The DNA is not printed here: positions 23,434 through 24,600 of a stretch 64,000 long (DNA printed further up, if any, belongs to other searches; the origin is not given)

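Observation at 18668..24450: Duplicated head-to-head module: FBXL-type LRR protein paired with a DXD glycosyltransferase-like protein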

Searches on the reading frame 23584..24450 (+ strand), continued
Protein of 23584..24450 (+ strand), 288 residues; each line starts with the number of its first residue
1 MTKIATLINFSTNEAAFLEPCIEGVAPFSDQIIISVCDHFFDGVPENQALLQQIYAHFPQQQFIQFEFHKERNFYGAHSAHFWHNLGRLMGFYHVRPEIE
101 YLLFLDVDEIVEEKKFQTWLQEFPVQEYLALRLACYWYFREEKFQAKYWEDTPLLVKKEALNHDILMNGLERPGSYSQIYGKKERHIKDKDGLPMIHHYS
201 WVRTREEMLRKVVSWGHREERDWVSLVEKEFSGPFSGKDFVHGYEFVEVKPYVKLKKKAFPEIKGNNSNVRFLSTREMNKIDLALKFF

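Call 32: search_protein_representatives(alignment_id=A1)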
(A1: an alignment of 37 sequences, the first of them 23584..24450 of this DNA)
Query: 37 sequences, 293 profile positions. Proteins with E-value up to 0.001 (for the whole library): 565; up to 1e-10: 483; up to 1e-30: 354. The best 150 are listed.
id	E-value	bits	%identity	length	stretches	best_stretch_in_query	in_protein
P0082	1.5e-122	425.0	-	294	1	2-291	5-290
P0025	7.1e-120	416.3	-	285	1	3-290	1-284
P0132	1.8e-108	378.8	-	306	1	4-281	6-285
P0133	2.3e-106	371.9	-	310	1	3-289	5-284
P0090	7.6e-102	357.1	-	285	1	2-286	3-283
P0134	1.2e-101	356.5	-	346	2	2-235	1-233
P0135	4.4e-99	348.0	-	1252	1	2-281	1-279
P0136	3.9e-97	341.6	-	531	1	3-254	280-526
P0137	6.6e-97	340.9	-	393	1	2-255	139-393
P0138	8.3e-96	337.3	-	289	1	2-278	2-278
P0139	8.8e-96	337.2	-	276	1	4-288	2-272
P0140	6.5e-95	334.3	-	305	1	4-290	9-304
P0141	1.7e-94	333.0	-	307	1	2-280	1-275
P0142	1.4e-93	330.0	-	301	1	2-290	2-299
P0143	3.5e-93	328.7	-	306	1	5-275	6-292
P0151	6.4e-89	314.7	-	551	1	3-256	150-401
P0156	8.4e-87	307.7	-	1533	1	3-261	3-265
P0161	9.4e-86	304.3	-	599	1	2-263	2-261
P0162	1.4e-85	303.6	-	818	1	2-262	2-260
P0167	9.1e-84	297.7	-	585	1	2-254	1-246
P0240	5.8e-67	242.6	-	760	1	4-257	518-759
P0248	1.3e-65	238.2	-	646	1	2-253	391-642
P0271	1.0e-61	225.3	-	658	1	3-250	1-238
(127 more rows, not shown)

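Call 33: search_protein_families(library=pfam, proteins=[P0135, P0156, P0162, P0161, P0167, P0240, P0248, P0271, P0136, P0151], max_evalue=0.001)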
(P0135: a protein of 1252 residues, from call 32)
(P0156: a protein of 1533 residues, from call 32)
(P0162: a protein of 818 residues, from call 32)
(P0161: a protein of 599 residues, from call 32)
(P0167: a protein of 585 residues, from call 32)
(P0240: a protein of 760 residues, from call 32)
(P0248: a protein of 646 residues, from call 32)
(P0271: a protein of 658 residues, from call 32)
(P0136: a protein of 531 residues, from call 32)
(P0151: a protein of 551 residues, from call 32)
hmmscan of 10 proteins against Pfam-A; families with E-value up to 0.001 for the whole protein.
P0135 (1252 aa): 10 families
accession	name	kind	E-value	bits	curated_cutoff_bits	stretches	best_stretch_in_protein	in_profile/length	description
PF00535.33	Glycos_transf_2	-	1.9e-33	116.2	23.3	1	400-520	1-119/168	Glycosyl transferase family 2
PF10111.15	Glyco_tranf_2_2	-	7.7e-15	55.5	27.3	1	400-608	1-206/276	Glycosyltransferase like family 2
PF13641.12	Glyco_tranf_2_3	-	2.3e-13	51.2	27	1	399-619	3-212/230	Glycosyltransferase like family 2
PF13692.12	Glyco_trans_1_4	-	2.5e-13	50.9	27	1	835-968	9-125/142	Glycosyl transferases group 1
PF00534.26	Glycos_transf_1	-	1.6e-12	47.7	26.4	1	907-967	79-140/172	Glycosyl transferases group 1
PF13439.12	Glyco_transf_4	-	1.6e-08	35.2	28.5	1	1149-1205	112-169/170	Glycosyltransferase Family 4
PF13712.12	Glyco_tranf_2_5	-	3.8e-06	27.2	27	1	465-609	39-178/210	Glycosyltransferase like family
PF13632.12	Glyco_trans_2_3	-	3.1e-05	24.3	27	0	485-625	4-128/198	Glycosyl transferase family group 2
PF13704.12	Glyco_tranf_2_4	-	0.00095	20.1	27.5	0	75-113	56-89/98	Glycosyl transferase family 2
PF20706.3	GT4-conflict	-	0.00095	18.7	26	0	917-1019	278-370/385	Family 4 Glycosyltransferase in conflict systems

P0156 (1533 aa): 16 families
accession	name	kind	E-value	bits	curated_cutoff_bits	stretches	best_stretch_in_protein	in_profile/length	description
PF00535.33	Glycos_transf_2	-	1.3e-35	123.2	23.3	1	280-447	1-161/168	Glycosyl transferase family 2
PF00534.26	Glycos_transf_1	-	6.6e-26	91.3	26.4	2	1338-1487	22-171/172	Glycosyl transferases group 1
PF13692.12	Glyco_trans_1_4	-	1.3e-24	87.6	27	2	1342-1474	13-142/142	Glycosyl transferases group 1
PF13641.12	Glyco_tranf_2_3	-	7.6e-20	72.3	27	1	279-497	3-218/230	Glycosyltransferase like family 2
PF10111.15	Glyco_tranf_2_2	-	1.7e-15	57.7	27.3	1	280-492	1-218/276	Glycosyltransferase like family 2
PF13439.12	Glyco_transf_4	-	2.9e-09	37.6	28.5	1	578-720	3-165/170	Glycosyltransferase Family 4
PF20706.3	GT4-conflict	-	3e-09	36.8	26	1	1343-1499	211-383/385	Family 4 Glycosyltransferase in conflict systems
PF13506.12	Glyco_transf_21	-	1.7e-08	34.6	21.7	1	347-485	22-149/174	Glycosyl transferase family 21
PF08241.18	Methyltransf_11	-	1.9e-08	35.3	21.2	1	967-1050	1-88/95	Methyltransferase domain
PF13524.12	Glyco_trans_1_2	-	2.1e-07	31.5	25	1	1393-1500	28-141/144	Glycosyl transferase-like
PF13632.12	Glyco_trans_2_3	-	2.9e-07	30.9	27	1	358-495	1-128/198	Glycosyl transferase family group 2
PF13489.12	Methyltransf_23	-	1.5e-06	28.5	27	1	949-1092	8-159/164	Methyltransferase domain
PF13649.12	Methyltransf_25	-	3.4e-06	28.1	27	1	966-1048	1-92/97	Methyltransferase domain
PF13579.12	Glyco_trans_4_4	-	2.1e-05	25.3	29.7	1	578-720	2-158/158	Glycosyl transferase 4-like domain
PF13712.12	Glyco_tranf_2_5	-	2.9e-05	24.3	27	1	329-485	27-182/210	Glycosyltransferase like family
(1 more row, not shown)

P0162 (818 aa): 0 families

P0161 (599 aa): 0 families

P0167 (585 aa): 0 families

P0240 (760 aa): 2 families
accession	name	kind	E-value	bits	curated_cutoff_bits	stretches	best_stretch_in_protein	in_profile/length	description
PF18922.5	DUF5672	-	2.8e-25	89.3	24.4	1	56-197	12-164/164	Protein of unknown function (DUF5672)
PF01075.23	Glyco_transf_9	-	3.3e-06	27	22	1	398-449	166-217/247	Glycosyltransferase family 9 (heptosyltransferase)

P0248 (646 aa): 1 family
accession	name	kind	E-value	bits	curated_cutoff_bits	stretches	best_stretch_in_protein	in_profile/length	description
PF18922.5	DUF5672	-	4.9e-18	65.7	24.4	1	96-242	5-164/164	Protein of unknown function (DUF5672)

P0271 (658 aa): 1 family
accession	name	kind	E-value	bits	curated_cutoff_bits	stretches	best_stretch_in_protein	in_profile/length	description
PF00535.33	Glycos_transf_2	-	0.00058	20.3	23.3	0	77-141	63-129/168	Glycosyl transferase family 2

P0136 (531 aa): 2 families
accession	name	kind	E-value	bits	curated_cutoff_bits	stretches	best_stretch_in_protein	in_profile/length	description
PF00535.33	Glycos_transf_2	-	2.1e-19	70.5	23.3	1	3-114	1-116/168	Glycosyl transferase family 2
PF13641.12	Glyco_tranf_2_3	-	1.5e-08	35.4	27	1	2-93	3-102/230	Glycosyltransferase like family 2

P0151 (551 aa): 18 families
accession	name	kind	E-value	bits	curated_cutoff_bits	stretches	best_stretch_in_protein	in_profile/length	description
PF07719.23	TPR_2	-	4.3e-18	64.3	27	1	473-504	3-34/34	Tetratricopeptide repeat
PF00515.34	TPR_1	-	1.1e-17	63.5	27.8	1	473-504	3-34/34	Tetratricopeptide repeat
PF13181.12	TPR_8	-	3e-12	46.1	25.7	0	476-504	6-34/34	Tetratricopeptide repeat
PF14559.12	TPR_19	-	4.5e-12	46.5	25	1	413-455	1-43/68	Tetratricopeptide repeat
PF13428.12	TPR_14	-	2.7e-11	43.4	23.5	0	407-444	5-42/44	Tetratricopeptide repeat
PF13424.12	TPR_12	-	8.7e-10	39.1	30.1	1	471-535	3-75/77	Tetratricopeptide repeat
PF08241.18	Methyltransf_11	-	5e-09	37.1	21.2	1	13-77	28-93/95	Methyltransferase domain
PF13431.12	TPR_17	-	2.8e-08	33.8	24.4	1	493-526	1-34/34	Tetratricopeptide repeat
PF13432.12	TPR_16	-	5.4e-08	33.6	32.7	0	477-537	3-63/65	Tetratricopeptide repeat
PF13371.12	TPR_9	-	3.1e-07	30.7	35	0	479-541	3-65/73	Tetratricopeptide repeat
PF13414.12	TPR_11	-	1.5e-06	28.2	26.8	0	479-519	2-42/42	TPR repeat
PF13174.12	TPR_6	-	3e-06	27.9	26.3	0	407-435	4-32/33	Tetratricopeptide repeat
PF13649.12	Methyltransf_25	-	3.7e-06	28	27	1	28-74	52-96/97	Methyltransferase domain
PF13489.12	Methyltransf_23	-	5.8e-06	26.6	27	1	28-102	70-148/164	Methyltransferase domain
PF13374.12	TPR_10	-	0.00034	21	27.5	0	507-534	4-31/42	Tetratricopeptide repeat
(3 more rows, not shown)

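Call 52: list_cluster_members(proteins=[P0135, P0156, P0162, P0240, P0136, P0151, P0161, P0248])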
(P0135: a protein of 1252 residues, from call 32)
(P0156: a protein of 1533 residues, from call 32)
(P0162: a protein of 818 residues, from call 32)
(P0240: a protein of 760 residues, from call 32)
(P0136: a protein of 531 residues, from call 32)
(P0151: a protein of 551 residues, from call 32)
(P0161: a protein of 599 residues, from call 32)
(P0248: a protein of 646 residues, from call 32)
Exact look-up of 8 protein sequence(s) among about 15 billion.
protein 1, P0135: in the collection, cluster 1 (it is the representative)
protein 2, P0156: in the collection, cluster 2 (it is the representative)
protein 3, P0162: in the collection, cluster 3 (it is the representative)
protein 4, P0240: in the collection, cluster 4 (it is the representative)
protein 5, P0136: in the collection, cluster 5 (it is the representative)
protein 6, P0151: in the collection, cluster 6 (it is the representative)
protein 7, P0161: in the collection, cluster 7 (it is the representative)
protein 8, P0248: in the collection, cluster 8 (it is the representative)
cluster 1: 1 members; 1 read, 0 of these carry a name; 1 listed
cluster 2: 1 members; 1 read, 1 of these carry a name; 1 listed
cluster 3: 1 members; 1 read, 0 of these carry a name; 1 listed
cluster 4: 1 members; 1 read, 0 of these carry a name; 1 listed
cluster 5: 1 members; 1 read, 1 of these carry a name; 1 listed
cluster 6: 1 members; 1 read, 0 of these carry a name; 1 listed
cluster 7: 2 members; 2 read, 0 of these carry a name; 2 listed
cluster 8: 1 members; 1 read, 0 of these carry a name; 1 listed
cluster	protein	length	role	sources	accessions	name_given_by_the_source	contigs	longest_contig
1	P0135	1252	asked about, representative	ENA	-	-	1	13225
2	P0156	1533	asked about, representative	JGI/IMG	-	GT2 family glycosyltransferase/glycosyltransferase involved in cell wall biosynthesis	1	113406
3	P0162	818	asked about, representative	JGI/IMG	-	-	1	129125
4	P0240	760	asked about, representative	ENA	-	-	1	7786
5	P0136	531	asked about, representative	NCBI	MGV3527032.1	MAG: glycosyltransferase family 2 protein [Candidatus Sericytochromatia bacterium]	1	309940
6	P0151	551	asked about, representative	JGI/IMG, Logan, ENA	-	-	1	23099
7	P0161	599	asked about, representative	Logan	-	-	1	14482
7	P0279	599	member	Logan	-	-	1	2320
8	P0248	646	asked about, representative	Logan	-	-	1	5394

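Call 53: find_encoding_contigs(protein=P0074, flank=7000, max_places=1)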
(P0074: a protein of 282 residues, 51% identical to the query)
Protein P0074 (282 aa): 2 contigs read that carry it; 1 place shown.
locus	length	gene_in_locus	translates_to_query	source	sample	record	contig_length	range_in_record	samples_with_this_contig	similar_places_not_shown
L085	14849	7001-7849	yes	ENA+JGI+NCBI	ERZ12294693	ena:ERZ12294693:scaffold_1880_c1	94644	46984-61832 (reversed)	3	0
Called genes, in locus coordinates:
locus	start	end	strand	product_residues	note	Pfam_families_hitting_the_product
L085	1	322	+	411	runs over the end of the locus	PF05833:NFACT_N, PF05670:NFACT-R_1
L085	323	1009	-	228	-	PF00072:Response_reg, PF00486:Trans_reg_C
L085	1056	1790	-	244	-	PF01177:Asp_Glu_race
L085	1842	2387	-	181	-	PF01476:LysM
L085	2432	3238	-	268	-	PF00691:OmpA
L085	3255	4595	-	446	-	PF00930:DPPIV_N (faint), PF07676:PD40 (weak), PF26549:Tricorn_N (weak), PF26550:Tricorn_2nd, PF26549:Tricorn_N (weak), PF07676:PD40, PF26549:Tricorn_N, PF07676:PD40 (weak), +2 more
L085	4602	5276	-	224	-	-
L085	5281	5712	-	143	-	PF02472:ExbD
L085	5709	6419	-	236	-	PF01618:MotA_ExbB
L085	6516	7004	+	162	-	-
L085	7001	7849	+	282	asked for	-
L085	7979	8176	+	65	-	-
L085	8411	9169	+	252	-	PF01026:TatD_DNase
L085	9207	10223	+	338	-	PF01127:Sdh_cyt (weak)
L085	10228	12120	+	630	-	PF00890:FAD_binding_2, PF01134:GIDA (weak), PF02910:Succ_DH_flav_C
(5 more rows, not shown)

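Call 54: find_encoding_contigs(protein=P0099, flank=7000, max_places=1)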
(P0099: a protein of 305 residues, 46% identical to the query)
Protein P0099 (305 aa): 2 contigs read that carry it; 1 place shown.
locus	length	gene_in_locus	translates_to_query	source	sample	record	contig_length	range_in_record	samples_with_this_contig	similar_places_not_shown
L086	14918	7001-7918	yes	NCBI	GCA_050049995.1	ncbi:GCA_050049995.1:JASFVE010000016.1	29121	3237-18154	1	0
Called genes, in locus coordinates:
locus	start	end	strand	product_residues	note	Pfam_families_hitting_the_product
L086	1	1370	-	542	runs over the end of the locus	PF02386:TrkH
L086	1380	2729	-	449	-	PF02254:TrkA_N, PF02558:ApbA (faint), PF13241:NAD_binding_7 (faint), PF02080:TrkA_C (weak), PF02254:TrkA_N, PF02080:TrkA_C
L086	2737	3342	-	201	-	PF00857:Isochorismatase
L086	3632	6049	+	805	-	PF00515:TPR_1 (faint), PF07719:TPR_2 (faint), PF13181:TPR_8 (faint), PF13424:TPR_12 (faint), PF13428:TPR_14 (faint)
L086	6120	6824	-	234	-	-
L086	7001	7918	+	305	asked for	-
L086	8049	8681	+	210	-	PF00753:Lactamase_B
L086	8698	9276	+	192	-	PF00578:AhpC-TSA, PF08534:Redoxin, PF10417:1-cysPrx_C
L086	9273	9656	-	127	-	-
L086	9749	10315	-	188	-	PF13639:zf-RING_2 (weak)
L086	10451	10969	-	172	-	-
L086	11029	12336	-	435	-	PF03952:Enolase_N, PF00113:Enolase_C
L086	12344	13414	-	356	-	PF03193:RsgA_GTPase, PF01926:MMR_HSR1 (weak)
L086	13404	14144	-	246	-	PF22435:MRM3-like_sub_bind (weak), PF00588:SpoU_methylase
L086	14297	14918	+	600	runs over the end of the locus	PF00672:HAMP, PF07228:SpoIIE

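Call 55: find_encoding_contigs(protein=P0108, flank=7000, max_places=1)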
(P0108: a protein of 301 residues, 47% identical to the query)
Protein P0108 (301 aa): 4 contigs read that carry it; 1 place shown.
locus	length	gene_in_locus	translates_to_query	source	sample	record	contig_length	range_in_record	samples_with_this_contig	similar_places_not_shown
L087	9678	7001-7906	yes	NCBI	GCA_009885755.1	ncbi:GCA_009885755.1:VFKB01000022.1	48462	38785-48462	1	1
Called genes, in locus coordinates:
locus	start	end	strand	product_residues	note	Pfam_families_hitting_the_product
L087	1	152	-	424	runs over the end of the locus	-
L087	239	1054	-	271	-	PF01308:Chlam_OMP (faint)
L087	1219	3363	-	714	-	-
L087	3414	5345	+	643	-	PF02597:ThiS (faint), PF02824:TGS, PF07973:tRNA_SAD, PF00587:tRNA-synt_2b, PF03129:HGTP_anticodon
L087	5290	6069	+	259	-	PF10609:ParA (weak), PF01656:CbiA, PF06564:CBP_BcsQ, PF13614:AAA_31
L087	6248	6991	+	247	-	PF03677:UPF0137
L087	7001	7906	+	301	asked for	-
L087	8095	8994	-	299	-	PF00701:DHDPS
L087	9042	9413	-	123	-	-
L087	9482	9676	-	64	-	?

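Call 56: find_encoding_contigs(protein=P0003, flank=10000, max_places=2)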
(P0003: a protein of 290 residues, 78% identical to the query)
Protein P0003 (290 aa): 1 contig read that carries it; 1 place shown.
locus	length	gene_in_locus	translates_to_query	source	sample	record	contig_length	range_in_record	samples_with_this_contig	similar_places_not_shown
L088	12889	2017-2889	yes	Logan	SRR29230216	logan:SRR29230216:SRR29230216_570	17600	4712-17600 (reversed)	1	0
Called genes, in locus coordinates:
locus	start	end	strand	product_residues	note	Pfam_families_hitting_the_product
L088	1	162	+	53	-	?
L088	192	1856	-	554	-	PF24758:LRR_At5g56370 (faint), PF12799:LRR_4 (faint)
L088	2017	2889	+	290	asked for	-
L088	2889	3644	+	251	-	PF01026:TatD_DNase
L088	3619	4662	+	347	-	PF01127:Sdh_cyt (faint)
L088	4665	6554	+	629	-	PF00890:FAD_binding_2, PF01134:GIDA (weak), PF01266:DAO (faint), PF07992:Pyr_redox_2 (weak), PF02910:Succ_DH_flav_C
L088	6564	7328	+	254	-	PF13085:Fer2_3, PF12838:Fer4_7 (faint), PF13183:Fer4_8, PF13534:Fer4_17 (weak)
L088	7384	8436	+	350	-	-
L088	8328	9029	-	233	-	PF21948:LplA-B_cat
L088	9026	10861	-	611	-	PF01134:GIDA, PF21680:GIDA_C_1st, PF13932:SAM_GIDA_C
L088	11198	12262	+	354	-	-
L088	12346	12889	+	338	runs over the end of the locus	-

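Call 57: find_encoding_contigs(protein=P0002, flank=10000, max_places=2)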
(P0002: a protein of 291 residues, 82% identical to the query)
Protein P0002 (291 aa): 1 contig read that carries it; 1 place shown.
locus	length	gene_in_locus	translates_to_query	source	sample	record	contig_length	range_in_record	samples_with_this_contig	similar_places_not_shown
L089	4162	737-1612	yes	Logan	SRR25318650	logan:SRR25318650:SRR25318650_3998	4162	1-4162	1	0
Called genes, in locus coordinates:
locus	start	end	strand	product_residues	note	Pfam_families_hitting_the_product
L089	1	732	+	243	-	?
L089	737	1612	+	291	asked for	-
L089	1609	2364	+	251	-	PF01026:TatD_DNase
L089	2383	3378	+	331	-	PF01127:Sdh_cyt (faint)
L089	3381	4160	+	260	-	?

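Call 66: search_protein_families(library=pfam, proteins=[L088:192-1856:-, L024:4711-5853:+, L024:7171-7497:+], max_evalue=0.1)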
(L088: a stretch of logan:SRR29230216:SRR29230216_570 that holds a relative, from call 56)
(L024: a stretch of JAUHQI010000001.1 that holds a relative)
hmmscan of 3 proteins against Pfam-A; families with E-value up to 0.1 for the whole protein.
L088:192-1856:- (554 aa): 5 families
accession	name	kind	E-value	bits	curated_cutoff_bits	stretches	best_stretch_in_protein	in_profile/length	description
PF12799.13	LRR_4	-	1.3e-06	28.9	27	2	453-485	1-33/44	Leucine Rich repeats (2 copies)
PF24758.1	LRR_At5g56370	-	2.1e-06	28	27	1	185-303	26-141/227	FBD-associated F-box protein At5g56370, LRR repeats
PF23598.1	LRR_14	-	7.7e-05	22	40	1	205-302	225-319/353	Leucine-rich repeat region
PF23952.1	LRR_EndoS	-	0.011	16.4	27.9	0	456-524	26-98/116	Endo-beta-N-acetylglucosaminidase EndoS LRR domain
PF25019.1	LRR_R13L1-DRL21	-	0.021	15.2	27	0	422-485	63-127/127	R13L1/DRL21 LRRs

L024:4711-5853:+ (380 aa): 6 families
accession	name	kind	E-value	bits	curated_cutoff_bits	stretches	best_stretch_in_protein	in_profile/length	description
PF12796.13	Ank_2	-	6.7e-27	94.3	27.3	3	23-105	11-87/90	Ankyrin repeats (3 copies)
PF00023.36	Ank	-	1.8e-24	84.9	21.1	3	240-270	2-31/33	Ankyrin repeat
PF13637.12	Ank_4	-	2.3e-22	79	22.7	3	48-97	2-50/50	Ankyrin repeats (many copies)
PF13606.12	Ank_3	-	6.7e-16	57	22.3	1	241-265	3-26/30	Ankyrin repeat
PF13857.12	Ank_5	-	1.2e-15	57.9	27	3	131-171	17-56/56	Ankyrin repeats (many copies)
PF24521.3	Ank_KRIT1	-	1.5e-07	31.7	80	0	143-200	59-120/149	KRIT1 ankyrin-repeats domain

L024:7171-7497:+ (108 aa): 2 families
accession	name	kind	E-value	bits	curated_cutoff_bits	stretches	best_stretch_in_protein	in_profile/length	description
PF12937.12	F-box-like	-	3.4e-08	33.6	24.3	1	30-64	3-36/47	F-box-like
PF00646.38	F-box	-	1.5e-05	25.2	20.5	1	31-68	4-40/43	F-box domain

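Call 74: search_protein_families(library=pfam, alignment_id=A5, max_evalue=0.001)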
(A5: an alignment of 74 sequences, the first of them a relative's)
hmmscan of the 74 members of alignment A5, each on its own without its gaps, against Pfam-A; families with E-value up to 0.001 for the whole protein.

A. member 1, L005:481-1536:- (351 aa): 2 families
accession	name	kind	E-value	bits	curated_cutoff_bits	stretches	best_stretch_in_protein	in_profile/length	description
PF06250.17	YhcG_C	-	1.2e-57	194.5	32.5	1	186-338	3-157/157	YhcG PDDEXK nuclease domain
PF17761.7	DUF1016_N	-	1.1e-44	152.3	32.8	1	28-162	2-136/137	DUF1016 N-terminal domain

B. families by the number of members that match (of 74 scanned): 69 families (the first 25 are shown)
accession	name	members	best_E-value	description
PF02386.22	TrkH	20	1.2e-67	Cation transport protein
PF01618.21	MotA_ExbB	13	1.3e-30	MotA/TolQ/ExbB proton channel family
PF02254.24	TrkA_N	7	7.6e-40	TrkA-N domain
PF02080.26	TrkA_C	7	5.8e-22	TrkA-C domain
PF13241.12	NAD_binding_7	7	1.1e-11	Putative NAD(P)-binding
PF00070.33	Pyr_redox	7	7.5e-07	Pyridine nucleotide-disulphide oxidoreductase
PF03435.24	Sacchrp_dh_NADP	6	5e-08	Saccharopine dehydrogenase NADP binding domain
PF13478.12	XdhC_C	6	1e-07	XdhC Rossmann domain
PF02558.23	ApbA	6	5.6e-07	Ketopantoate reductase PanE/ApbA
PF07075.17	NamZ_N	5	5.8e-82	Exo-beta-N-acetylmuramidase NamZ, N-terminal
PF20732.2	NamZ_C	5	4.7e-39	Exo-beta-N-acetylmuramidase NamZ, C-terminal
PF01488.26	Shikimate_DH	5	6.7e-08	Shikimate / quinate 5-dehydrogenase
PF13450.12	NAD_binding_8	5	6.1e-06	NAD(P)-binding Rossmann-like domain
PF01914.23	MarC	4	1.3e-45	MarC family integral membrane protein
PF07992.20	Pyr_redox_2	4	6.2e-07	Pyridine nucleotide-disulphide oxidoreductase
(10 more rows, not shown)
